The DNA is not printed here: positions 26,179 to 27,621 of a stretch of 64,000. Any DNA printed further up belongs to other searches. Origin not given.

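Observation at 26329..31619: Three-gene operon consisting only of exported beta-propeller proteins (two Big_2+LVIVD paralogs and a Met-rich YVTN propeller)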

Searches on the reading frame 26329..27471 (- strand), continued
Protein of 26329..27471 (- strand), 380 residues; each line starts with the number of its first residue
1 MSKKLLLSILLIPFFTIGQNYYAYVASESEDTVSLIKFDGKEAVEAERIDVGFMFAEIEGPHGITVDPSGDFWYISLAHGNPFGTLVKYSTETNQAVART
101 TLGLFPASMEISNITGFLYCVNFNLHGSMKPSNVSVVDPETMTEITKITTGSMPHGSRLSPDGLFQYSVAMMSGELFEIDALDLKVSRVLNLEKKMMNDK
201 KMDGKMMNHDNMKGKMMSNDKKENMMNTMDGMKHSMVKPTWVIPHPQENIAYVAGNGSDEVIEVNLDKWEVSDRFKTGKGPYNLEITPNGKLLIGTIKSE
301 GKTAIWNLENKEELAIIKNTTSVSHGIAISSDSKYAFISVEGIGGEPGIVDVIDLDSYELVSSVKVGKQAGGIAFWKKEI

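Call 11: find_related_loci(query=window:26329-27471:-, collection=genome_contigs, flank=10000)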
Query window:26329-27471:- (380 aa) in genome_contigs; peptide patterns used: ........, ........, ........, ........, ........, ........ (x = any residue, [..] = any of these).
106 stretches matched a pattern; 68 encode a relative of the query (tblastn E <= 1e-3); 68 distinct loci.
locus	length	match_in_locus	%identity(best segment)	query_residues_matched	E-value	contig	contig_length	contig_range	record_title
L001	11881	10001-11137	95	1-380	0e+0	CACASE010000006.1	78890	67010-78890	uncultured Bacteroidetes bacterium isolate AG-349-C04 genome assembly, contig: AG-349-C04_NODE_6, whole genome shotgun s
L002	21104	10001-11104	96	13-380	0e+0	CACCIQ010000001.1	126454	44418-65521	uncultured Bacteroidetes bacterium isolate AG-901-C03 genome assembly, contig: AG-901-C03_NODE_1, whole genome shotgun s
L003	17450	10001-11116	89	7-379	0e+0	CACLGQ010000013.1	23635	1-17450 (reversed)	uncultured Bacteroidetes bacterium isolate AG-461-P01 genome assembly, contig: AG-461-P01_NODE_13, whole genome shotgun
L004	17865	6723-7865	73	4-380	0e+0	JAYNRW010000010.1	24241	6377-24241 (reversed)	MAG: Flavobacteriaceae bacterium isolate 139538_S35_metabat_bins_2.tsv.119 NODE_1270_length_24241_cov_4.763872, whole ge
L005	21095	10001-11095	75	9-379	3e-178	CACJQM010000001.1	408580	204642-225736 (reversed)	MAG: uncultured Bacteroidetes bacterium isolate AG-447-L22 genome assembly, contig: AG-447-L22_NODE_1, whole genome shot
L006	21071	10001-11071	75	6-379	2e-178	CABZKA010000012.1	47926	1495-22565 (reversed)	MAG: uncultured Bacteroidetes bacterium isolate AG-337-I22 genome assembly, contig: AG-337-I22_NODE_12, whole genome sho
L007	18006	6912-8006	75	13-380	2e-177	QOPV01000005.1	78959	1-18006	MAG: Cryomorphaceae bacterium isolate MED-G65 Cryomorphaceae-MED-G65-C5, whole genome shotgun sequence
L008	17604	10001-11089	73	6-379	1e-174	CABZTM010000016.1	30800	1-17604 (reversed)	MAG: uncultured Bacteroidetes bacterium isolate AG-337-P13 genome assembly, contig: AG-337-P13_NODE_16, whole genome sho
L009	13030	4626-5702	69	4-377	1e-170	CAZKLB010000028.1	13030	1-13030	MAG TPA_asm: uncultured Marinoscillum sp. isolate binchicken_co76_394 genome assembly, contig: NODE_5917_length_13030_co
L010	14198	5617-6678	68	1-377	4e-169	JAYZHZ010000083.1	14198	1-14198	MAG: Bacteroidota bacterium isolate XB_MAG224 DB_MAG224_0083, whole genome shotgun sequence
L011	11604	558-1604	69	14-377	1e-168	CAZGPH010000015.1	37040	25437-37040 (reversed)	MAG TPA_asm: uncultured Marinoscillum sp. isolate binchicken_co222_293 genome assembly, contig: NODE_710_length_37040_co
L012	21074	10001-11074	68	1-377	2e-168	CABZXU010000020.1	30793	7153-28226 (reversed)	MAG: uncultured Marinoscillum sp. isolate AG-343-C10 genome assembly, contig: AG-343-C10_NODE_20, whole genome shotgun s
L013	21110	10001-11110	66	6-379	2e-165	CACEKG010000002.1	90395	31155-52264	uncultured Bacteroidetes bacterium isolate AG-390-P11 genome assembly, contig: AG-390-P11_NODE_2, whole genome shotgun s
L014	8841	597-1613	68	18-380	2e-165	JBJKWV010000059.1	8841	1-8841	MAG: Flavobacteriaceae bacterium isolate LRMED-100 Flavobacteriaceae-LRMED-100-C18813, whole genome shotgun sequence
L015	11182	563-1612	65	1-377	5e-165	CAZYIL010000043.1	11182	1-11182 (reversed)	MAG TPA_asm: uncultured Marinoscillum sp. isolate SRP077602_co9_522 genome assembly, contig: NODE_8061_length_11182_cov_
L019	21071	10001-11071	66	4-380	1e-163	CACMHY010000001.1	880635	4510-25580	MAG: uncultured Bacteroidetes bacterium isolate AG-891-I06 genome assembly, contig: AG-891-I06_NODE_1, whole genome shot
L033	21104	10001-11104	63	9-379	2e-158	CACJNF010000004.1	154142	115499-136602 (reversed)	MAG: uncultured Bacteroidetes bacterium isolate AG-447-K23 genome assembly, contig: AG-447-K23_NODE_4, whole genome shot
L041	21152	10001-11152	60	3-379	6e-153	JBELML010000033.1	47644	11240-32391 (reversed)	MAG: Saprospiraceae bacterium isolate REMEI175_ass_metaspades_bin.13 NODE_366_length_47644_cov_18.286432, whole genome s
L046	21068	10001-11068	63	14-379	2e-150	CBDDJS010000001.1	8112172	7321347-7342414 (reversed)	MAG: Cyclobacteriaceae bacterium isolate d21af01f-eab0-4d9f-837c-ab493740b03f genome assembly, contig: contig_1, whole g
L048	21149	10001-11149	57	5-379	7e-149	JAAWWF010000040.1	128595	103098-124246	MAG: Roseivirga sp. isolate FE80 Cluster8_contig_141, whole genome shotgun sequence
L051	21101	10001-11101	55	4-377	1e-141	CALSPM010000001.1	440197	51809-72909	MAG: uncultured Cyclobacteriaceae bacterium isolate AG_MB122 genome assembly, contig: contig_18692_AG_MB122, whole genom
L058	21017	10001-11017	58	19-379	1e-136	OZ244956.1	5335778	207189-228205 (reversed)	MAG: Rhodothermales bacterium isolate 15077258-f85a-4161-b90e-b328002e090c genome assembly, chromosome: 1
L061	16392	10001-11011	52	18-379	6e-127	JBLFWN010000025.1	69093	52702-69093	MAG: Planctomycetota bacterium isolate 3300053785_139 Ga0535658_0000419, whole genome shotgun sequence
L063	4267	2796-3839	42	3-379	2e-97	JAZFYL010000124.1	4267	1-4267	MAG: Gemmatimonadales bacterium isolate MT5bin.3 MT5bin.3_124, whole genome shotgun sequence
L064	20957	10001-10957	41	19-378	1e-89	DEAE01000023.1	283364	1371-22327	MAG TPA_asm: Acidobacteria bacterium UBA2990 UBA2990_contig_449, whole genome shotgun sequence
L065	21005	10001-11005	42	20-378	3e-89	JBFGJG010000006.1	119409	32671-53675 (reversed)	MAG: Gemmatimonadales bacterium isolate Mix_sand03.2021.01.D.106 k141_2132308_length_119409_cov_16.9666, whole genome sh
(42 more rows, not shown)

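Call 15: search_protein_families(library=pfam, proteins=[L033:11122-12333:+, L063:3919-4248:+, L019:11089-11643:+, L009:1198-2595:+, L051:6975-7814:+, L033:5717-7894:+, L061:11020-13485:+, L058:8604-9773:+, L058:7117-8496:+, L013:11121-11585:+], max_evalue=0.001)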
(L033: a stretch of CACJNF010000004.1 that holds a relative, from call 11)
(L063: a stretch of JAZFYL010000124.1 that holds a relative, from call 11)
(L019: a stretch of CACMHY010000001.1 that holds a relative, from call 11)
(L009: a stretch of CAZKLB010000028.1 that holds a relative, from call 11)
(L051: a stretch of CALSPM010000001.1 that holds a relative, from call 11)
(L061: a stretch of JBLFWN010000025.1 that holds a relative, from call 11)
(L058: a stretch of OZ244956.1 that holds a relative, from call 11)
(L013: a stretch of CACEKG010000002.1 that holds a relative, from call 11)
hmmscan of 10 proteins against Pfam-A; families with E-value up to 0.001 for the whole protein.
L033:11122-12333:+ (403 aa): 2 families
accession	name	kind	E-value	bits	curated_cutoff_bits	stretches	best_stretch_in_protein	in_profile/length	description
PF00266.25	Aminotran_5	-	3e-63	214.5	21.5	1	25-396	1-371/371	Aminotransferase class-V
PF01053.26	Cys_Met_Meta_PP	-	0.00022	20.4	27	1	101-227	81-203/381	Cys/Met metabolism PLP-dependent enzyme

L063:3919-4248:+ (109 aa): 1 family
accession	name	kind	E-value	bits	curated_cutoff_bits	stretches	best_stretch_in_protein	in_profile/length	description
PF03551.20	PadR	-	2.4e-08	34.3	27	1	15-92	1-75/75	Transcriptional regulator PadR-like family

L019:11089-11643:+ (184 aa): 1 family
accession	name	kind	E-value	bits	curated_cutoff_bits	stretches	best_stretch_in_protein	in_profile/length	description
PF08810.16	KapB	-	0.00071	20.1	26.3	0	6-107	10-111/112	Kinase associated protein B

L009:1198-2595:+ (465 aa): 2 families
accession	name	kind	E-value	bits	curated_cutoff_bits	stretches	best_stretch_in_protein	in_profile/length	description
PF01433.26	Peptidase_M1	-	7.7e-39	134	27.7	1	170-371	6-218/218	Peptidase family M1 domain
PF17900.6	Peptidase_M1_N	-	6.1e-13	49.7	25.8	1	14-129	66-186/186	Peptidase M1 N-terminal domain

L051:6975-7814:+ (279 aa): 1 family
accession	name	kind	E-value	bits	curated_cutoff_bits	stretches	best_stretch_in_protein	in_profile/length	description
PF01261.30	AP_endonuc_2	-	1.2e-09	38.7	31.1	1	56-276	4-248/249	Xylose isomerase-like TIM barrel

L033:5717-7894:+ (725 aa): 1 family
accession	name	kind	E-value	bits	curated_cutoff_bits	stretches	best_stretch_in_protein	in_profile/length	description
PF00141.28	peroxidase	-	2.5e-69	234.1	27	2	91-401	11-236/237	Peroxidase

L061:11020-13485:+ (821 aa): 4 families
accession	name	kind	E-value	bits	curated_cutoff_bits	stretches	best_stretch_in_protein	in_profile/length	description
PF00578.27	AhpC-TSA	-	4.9e-23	81.8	26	1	647-770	4-123/124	AhpC/TSA family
PF08534.16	Redoxin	-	2.9e-15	56.8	26.6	1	646-777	6-137/148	Redoxin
PF07719.23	TPR_2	-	1.9e-06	28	27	0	564-589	2-27/34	Tetratricopeptide repeat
PF13374.12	TPR_10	-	0.00061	20.2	27.5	0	568-588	7-27/42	Tetratricopeptide repeat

L058:8604-9773:+ (389 aa): 2 families
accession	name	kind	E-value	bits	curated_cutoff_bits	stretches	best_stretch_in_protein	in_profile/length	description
PF01244.27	Peptidase_M19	-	3.5e-67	227.3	26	1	49-380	2-318/319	Membrane dipeptidase (Peptidase family M19)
PF04909.20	Amidohydro_2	-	2.4e-06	28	26.4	1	229-379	125-287/289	Amidohydrolase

L058:7117-8496:+ (459 aa): 3 families
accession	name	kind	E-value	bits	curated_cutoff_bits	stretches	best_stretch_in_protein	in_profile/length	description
PF10509.15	GalKase_gal_bdg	-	1.5e-08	34.5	23.1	1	48-86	9-45/49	Galactokinase galactose-binding signature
PF08544.19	GHMP_kinases_C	-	7.7e-08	33.1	21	1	352-432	2-84/85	GHMP kinases C terminal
PF00288.32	GHMP_kinases_N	-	1.3e-06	28.9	22.3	1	125-182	2-56/87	GHMP kinases N terminal domain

L013:11121-11585:+ (154 aa): 0 families

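Call 34: predict_structure(alignment_id=A3)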
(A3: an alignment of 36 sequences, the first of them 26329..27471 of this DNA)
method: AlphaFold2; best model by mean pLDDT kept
length: 380 residues; sequences in the alignment: 36
mean_pLDDT: 81.9   pTM: 0.81
mean pLDDT of the five models: 81.9, 81.8, 80.0, 79.7, 77.6
residues with pLDDT >= 90: 208; 70-90: 95; 50-70: 34; < 50: 43
segments of 3 or more residues with pLDDT < 50: 13-16, 55-57, 197-231
pLDDT, mean of each block of 10 residues (from residue 1): 57 59 90 94 95 57 89 83 83 93 85 94 68 90 94 87 94 93 96 61 30 32 33 74 96 89 96 87 94 91 93 93 87 96 84 97 90 89
secondary structure, 60 per line:
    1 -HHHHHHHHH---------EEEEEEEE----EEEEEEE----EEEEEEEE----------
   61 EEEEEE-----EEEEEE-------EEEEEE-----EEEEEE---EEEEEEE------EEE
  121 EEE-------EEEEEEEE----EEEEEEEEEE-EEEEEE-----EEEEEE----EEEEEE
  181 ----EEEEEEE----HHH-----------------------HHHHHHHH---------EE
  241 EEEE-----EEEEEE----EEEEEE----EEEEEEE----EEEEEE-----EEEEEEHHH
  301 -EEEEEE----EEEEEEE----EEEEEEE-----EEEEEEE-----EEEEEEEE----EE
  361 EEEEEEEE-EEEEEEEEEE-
elements in order: H2-10 E20-27 E32-38 E43-50 E61-66 E72-77 E85-90 E96-101 E105-111 E118-123 E131-138 E143-152 E154-159 E165-170 E175-180 E185-191 H222-229 E239-244 E250-255 E260-265 E270-276 E281-286 E292-297 E302-307 E312-318 E323-329 E335-341 E347-354 E359-368 E370-379

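Call 37: fold_search(model_id=the predicted structure, library=pdb)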
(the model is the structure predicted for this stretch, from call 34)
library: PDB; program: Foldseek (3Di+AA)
matches with E <= 10: 1959; with E <= 0.001: 1829
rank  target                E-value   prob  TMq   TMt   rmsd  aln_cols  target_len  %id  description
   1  1l0q_A                4.6e-17  1.00  0.71  0.69   3.1       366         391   19  Tandem YVTN beta-propeller and PKD domains from an archaeal surface layer protein (released 2002-11-06)
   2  1jju_B                7.3e-14  1.00  0.62  0.68   5.9       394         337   13  Structure of a Quinohemoprotein Amine Dehydrogenase with a Unique Redox Cofactor and Highly Unusual Crosslinking (released 2001-12-12)
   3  1ri6                  1.0e-13  1.00  0.69  0.78   3.7       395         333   11  Structure of a putative isomerase from E. coli (released 2003-11-25)
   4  7seu_D                2.2e-13  1.00  0.62  0.74   6.0       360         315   16  Crystal structure of E coli contaminant protein YncE co-purified with a plant protein (released 2022-04-20)
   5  6nau_A                2.3e-13  1.00  0.67  0.75   4.5       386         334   13  1.55 Angstrom Resolution Crystal Structure of 6-phosphogluconolactonase from Klebsiella pneumoniae (released 2018-12-19)
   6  5c2v_B                6.5e-13  1.00  0.56  0.60   4.6       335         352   19  Kuenenia stuttgartiensis Hydrazine Synthase (released 2015-10-14)
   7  8okv_A                7.9e-13  1.00  0.65  0.76   3.9       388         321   12  lipoprotein BT2095 from Bacteroides thetaiotamicron bound to cyanocobalamin CnCbl (released 2023-09-20)
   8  8era_C                1.2e-12  1.00  0.66  0.81   3.2       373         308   10  RMC-5552 in complex with mTORC1 and FKBP12 (released 2022-12-28)
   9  3vgz_C                1.4e-12  1.00  0.61  0.71   8.6       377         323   14  Crystal structure of E. coli YncE (released 2011-11-16)
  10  8okv_B                1.6e-12  1.00  0.64  0.73   4.4       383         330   12  lipoprotein BT2095 from Bacteroides thetaiotamicron bound to cyanocobalamin CnCbl (released 2023-09-20)
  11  4lg8                  1.6e-12  1.00  0.61  0.73   3.8       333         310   12  Crystal structure of PRPF19 WD40 repeats (released 2013-08-07)
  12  3ow8_B                1.8e-12  1.00  0.59  0.76   3.5       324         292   10  Crystal Structure of the WD repeat-containing protein 61 (released 2010-09-29)
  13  9n73_LO               2.0e-12  1.00  0.34  0.18  20.6       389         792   10  SSU processome maturation and disassembly, State G (released 2025-10-29)
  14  7znk_C                2.4e-12  1.00  0.62  0.75   3.1       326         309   10  Structure of an endogenous human TREX complex bound to mRNA (released 2023-05-03)
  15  8okv_C                2.7e-12  1.00  0.64  0.74   4.4       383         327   12  lipoprotein BT2095 from Bacteroides thetaiotamicron bound to cyanocobalamin CnCbl (released 2023-09-20)
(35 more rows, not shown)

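Call 51: search_protein_families(library=pfam, proteins=[L041:6143-7699:-, L041:11280-12512:-, L046:7315-7830:-, L046:11234-12787:+, L048:6388-7731:+, L064:6456-7202:+, L064:10967-12316:-, L065:4898-7777:-, L065:11014-14187:-, L061:7046-7630:-], max_evalue=0.001)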
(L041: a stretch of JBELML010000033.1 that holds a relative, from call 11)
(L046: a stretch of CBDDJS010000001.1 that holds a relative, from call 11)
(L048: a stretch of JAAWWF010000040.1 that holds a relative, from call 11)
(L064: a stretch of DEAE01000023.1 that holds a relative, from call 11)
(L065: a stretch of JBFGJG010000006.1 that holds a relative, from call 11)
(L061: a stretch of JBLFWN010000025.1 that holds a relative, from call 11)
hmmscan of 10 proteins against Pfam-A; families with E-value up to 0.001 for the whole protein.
L041:6143-7699:- (518 aa): 10 families
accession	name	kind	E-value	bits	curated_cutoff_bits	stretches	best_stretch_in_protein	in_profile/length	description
PF01078.27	Mg_chelatase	-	1.1e-97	325.9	20.3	1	198-404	1-206/207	Magnesium chelatase, subunit ChlI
PF13541.12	ChlI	-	4.7e-45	152.8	27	1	30-146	7-121/121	Subunit ChlI of Mg-chelatase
PF13335.12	Mg_chelatase_C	-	2.2e-32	111.9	26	1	412-509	1-94/94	Magnesium chelatase, subunit ChlI C-terminal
PF07728.20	AAA_5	-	4.9e-11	43.2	22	1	221-358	1-125/139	AAA domain (dynein-related subfamily)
PF00493.29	MCM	-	6.9e-08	32.3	23.3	1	298-364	115-180/224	MCM P-loop domain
PF05496.18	RuvB_N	-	3e-05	24.3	27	0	199-237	6-51/159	Holliday junction DNA helicase RuvB P-loop domain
PF00158.32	Sigma54_activat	-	0.00011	22.4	20.2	1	207-333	10-122/168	Sigma-54 interaction domain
PF13191.12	AAA_16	-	0.00016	22.7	32.6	1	208-243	12-48/167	AAA ATPase domain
PF20030.5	bpMoxR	-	0.0002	20.9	27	0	204-243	16-55/205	MoxR domain in the MoxR-vWA-beta-propeller ternary systems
PF07726.17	AAA_3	-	0.00027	21.2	27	0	307-366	65-123/131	ATPase family associated with various cellular activities (AAA)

L041:11280-12512:- (410 aa): 1 family
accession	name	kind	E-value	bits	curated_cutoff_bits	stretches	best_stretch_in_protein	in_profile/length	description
PF18962.6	Por_Secre_tail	-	3.4e-10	40.5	27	1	337-407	1-74/75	Secretion system C-terminal sorting domain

L046:7315-7830:- (171 aa): 5 families
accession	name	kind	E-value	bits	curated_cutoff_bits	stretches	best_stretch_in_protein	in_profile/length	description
PF12802.13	MarR_2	-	4e-07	30.5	27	1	28-86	2-60/61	MarR family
PF12840.13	HTH_20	-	3.6e-05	24.1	27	1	38-76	9-48/51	Helix-turn-helix domain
PF01978.25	TrmB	-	0.00027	21.2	25.6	0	28-85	5-59/68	Sugar-specific transcriptional regulator TrmB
PF08279.18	HTH_11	-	0.00052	20.3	25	0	35-74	4-43/55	HTH domain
PF01022.26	HTH_5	-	0.00074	19.8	22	0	36-78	5-47/47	Bacterial regulatory protein, arsR family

L046:11234-12787:+ (517 aa): 3 families
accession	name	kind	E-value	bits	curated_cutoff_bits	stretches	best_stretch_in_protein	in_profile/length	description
PF07690.21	MFS_1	-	8e-50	170.1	33.4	1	23-414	2-343/347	Major Facilitator Superfamily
PF06609.19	TRI12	-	1.1e-09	37.8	23.2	1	35-281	62-322/599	Fungal trichothecene efflux pump (TRI12)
PF05977.19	MFS_3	-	0.00011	21.2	27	1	59-177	52-175/524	Transmembrane secretion effector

L048:6388-7731:+ (447 aa): 2 families
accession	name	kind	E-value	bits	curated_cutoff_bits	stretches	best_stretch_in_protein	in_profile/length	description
PF00083.30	Sugar_tr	-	2.3e-101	340.3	22.3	1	10-443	2-451/452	Sugar (and other) transporter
PF07690.21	MFS_1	-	1.2e-36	126.8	33.4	1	13-387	1-344/347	Major Facilitator Superfamily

L064:6456-7202:+ (248 aa): 1 family
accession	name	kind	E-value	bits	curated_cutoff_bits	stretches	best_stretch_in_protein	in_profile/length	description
PF01909.29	NTP_transf_2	-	0.00011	22.9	21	1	18-60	7-46/93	Nucleotidyltransferase domain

L064:10967-12316:- (449 aa): 3 families
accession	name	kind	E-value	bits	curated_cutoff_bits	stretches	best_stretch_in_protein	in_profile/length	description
PF00108.29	Thiolase_N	-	6.8e-97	324.3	26.4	1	60-318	2-259/260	Thiolase, N-terminal domain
PF02803.24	Thiolase_C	-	1.1e-46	157.9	27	1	326-448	1-123/123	Thiolase, C-terminal domain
PF00109.32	ketoacyl-synt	-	4.7e-05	23.6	20.8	1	136-175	167-206/252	Beta-ketoacyl synthase, N-terminal domain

L065:4898-7777:- (959 aa): 1 family
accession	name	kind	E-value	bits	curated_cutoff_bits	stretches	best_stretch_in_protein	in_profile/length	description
PF00246.29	Peptidase_M14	-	1.1e-26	94.6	21.6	1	79-434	2-253/286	Zinc carboxypeptidase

L065:11014-14187:- (1057 aa): 5 families
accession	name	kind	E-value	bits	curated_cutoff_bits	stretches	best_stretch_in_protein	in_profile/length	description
PF07733.18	DNA_pol3_alpha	-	3.4e-64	217.4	23.9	1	239-511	2-260/260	Bacterial DNA polymerase III alpha NTPase domain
PF17657.6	DNA_pol3_finger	-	8.2e-44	149.3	22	1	514-688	1-165/166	Bacterial DNA polymerase III alpha subunit finger domain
PF14579.12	HHH_6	-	8.1e-21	74.5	25.6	1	762-850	1-90/90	Helix-hairpin-helix motif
PF02811.25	PHP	-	4e-20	73.2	26.4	1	3-117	46-163/164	PHP domain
PF01336.31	tRNA_anti-codon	-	4e-07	30.3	27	1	938-1011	1-73/75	OB-fold nucleic acid binding domain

L061:7046-7630:- (194 aa): 0 families

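Call 81: search_protein_families(library=ncbifam, proteins=[L033:11122-12333:+], max_evalue=0.01)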
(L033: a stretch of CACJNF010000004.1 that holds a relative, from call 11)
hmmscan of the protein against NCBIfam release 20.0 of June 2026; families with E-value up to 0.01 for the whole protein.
L033:11122-12333:+ (403 aa): 20 families
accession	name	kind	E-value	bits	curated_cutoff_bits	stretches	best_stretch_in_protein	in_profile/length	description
TIGR01976.1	am_tr_V_VC1184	hypoth_equivalog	2.7e-110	369.4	352.35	1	5-397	4-398/401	cysteine desulfurase-like protein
TIGR01979.1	sufS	subfamily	2e-57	194.9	475.1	1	6-401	2-396/403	SufS family cysteine desulfurase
NF041166.1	f2_encap_cargo1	exception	4.1e-48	164.9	800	1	5-403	228-623/623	family 2A encapsulin nanocompartment cargo protein cysteine desulfurase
NF006791.0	PRK09295.1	equivalog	4.7e-41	141.2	661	1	6-400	7-398/406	cysteine desulfurase SufS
TIGR01977.1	am_tr_V_EF2568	hypoth_equivalog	6e-34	117.7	377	1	36-402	13-375/376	cysteine desulfurase family protein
NF008126.0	PRK10874.1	equivalog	1.1e-32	113.7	607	1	3-400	5-392/401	cysteine desulfurase CsdA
TIGR03392.1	FeS_syn_CsdA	equivalog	6.1e-31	108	493.6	1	4-401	3-390/398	cysteine desulfurase CsdA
TIGR03402.1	FeS_nifS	equivalog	4.3e-28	98.1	530.75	1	25-401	1-367/379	cysteine desulfurase NifS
NF040779.1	Sec_lyase_SclA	exception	3.2e-21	75.7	525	2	37-221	14-197/378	selenocysteine lyase SclA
TIGR02006.1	IscS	equivalog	1.4e-20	73.7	643.2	1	25-400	5-371/402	IscS subfamily cysteine desulfurase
NF010611.0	PRK14012.1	equivalog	5.4e-19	68.4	548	1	23-401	5-376/406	IscS subfamily cysteine desulfurase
TIGR03403.1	nifS_epsilon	equivalog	1.3e-17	63.7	587.7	1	25-282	1-258/382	NifS family cysteine desulfurase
TIGR03235.1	DNA_S_dndA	equivalog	4.6e-16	59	480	1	26-285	1-263/353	cysteine desulfurase DndA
NF002806.0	PRK02948.1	subfamily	3e-14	52.8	304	1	25-284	2-258/381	IscS subfamily cysteine desulfurase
NF005810.0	PRK07671.1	equivalog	3e-06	26.6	594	1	102-228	79-201/377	bifunctional cystathionine gamma-lyase/homocysteine desulfhydrase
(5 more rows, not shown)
